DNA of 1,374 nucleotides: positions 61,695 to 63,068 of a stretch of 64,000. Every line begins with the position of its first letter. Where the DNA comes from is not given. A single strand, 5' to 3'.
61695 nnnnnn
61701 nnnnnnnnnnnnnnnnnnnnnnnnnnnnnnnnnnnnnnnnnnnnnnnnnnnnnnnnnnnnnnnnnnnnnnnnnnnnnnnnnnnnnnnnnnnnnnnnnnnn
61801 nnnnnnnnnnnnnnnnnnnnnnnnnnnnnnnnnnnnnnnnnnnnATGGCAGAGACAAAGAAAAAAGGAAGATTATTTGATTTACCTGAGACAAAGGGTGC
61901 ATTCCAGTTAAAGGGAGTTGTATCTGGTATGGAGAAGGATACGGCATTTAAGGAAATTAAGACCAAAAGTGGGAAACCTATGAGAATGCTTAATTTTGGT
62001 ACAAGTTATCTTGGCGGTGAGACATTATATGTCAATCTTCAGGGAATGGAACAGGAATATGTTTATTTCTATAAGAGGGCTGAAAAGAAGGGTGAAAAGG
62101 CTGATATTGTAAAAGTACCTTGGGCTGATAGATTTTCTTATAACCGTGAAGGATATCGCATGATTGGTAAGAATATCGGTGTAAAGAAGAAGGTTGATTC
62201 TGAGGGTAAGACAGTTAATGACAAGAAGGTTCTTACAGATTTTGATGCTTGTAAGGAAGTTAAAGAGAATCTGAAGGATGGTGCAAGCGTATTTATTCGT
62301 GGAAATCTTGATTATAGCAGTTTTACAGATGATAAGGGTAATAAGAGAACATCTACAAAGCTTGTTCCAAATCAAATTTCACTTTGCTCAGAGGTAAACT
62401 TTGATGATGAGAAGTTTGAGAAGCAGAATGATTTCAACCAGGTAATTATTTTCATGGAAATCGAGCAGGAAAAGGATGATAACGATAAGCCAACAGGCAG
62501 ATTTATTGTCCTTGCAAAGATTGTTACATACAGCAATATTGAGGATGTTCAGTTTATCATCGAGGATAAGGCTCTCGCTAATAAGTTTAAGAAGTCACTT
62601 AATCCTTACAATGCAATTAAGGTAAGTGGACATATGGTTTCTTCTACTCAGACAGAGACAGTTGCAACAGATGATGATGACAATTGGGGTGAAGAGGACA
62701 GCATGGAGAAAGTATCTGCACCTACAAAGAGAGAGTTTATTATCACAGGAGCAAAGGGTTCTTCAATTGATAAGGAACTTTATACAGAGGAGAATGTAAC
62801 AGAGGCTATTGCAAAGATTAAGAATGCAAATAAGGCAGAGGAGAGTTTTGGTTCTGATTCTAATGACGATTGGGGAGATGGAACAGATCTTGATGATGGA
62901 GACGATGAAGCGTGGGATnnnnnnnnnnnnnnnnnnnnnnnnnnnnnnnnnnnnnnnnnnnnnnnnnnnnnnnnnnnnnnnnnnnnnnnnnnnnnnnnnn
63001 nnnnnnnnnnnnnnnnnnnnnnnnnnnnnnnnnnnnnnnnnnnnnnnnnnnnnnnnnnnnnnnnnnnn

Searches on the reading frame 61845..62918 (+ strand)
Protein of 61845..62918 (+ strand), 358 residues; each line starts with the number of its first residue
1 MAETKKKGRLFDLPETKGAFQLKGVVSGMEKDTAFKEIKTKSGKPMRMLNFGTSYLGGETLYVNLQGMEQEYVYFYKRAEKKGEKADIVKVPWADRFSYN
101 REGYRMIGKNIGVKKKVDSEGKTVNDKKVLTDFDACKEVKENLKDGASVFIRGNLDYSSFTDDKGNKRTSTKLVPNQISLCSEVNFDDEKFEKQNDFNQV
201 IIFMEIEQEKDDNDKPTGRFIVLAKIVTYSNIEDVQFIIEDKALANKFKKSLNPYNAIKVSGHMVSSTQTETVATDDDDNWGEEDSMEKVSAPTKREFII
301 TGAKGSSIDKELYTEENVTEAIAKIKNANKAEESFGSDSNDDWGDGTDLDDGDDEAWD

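Call 32: search_protein_families(library=pfam, max_evalue=0.001, proteins=[window:61845-62918:+])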
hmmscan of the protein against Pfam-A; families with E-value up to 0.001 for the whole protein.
window:61845-62918:+ (358 aa): 1 family
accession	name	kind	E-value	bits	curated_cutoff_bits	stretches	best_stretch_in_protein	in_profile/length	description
PF00436.31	SSB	-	2.3e-06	28.1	26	1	136-179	59-102/104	Single-strand binding protein family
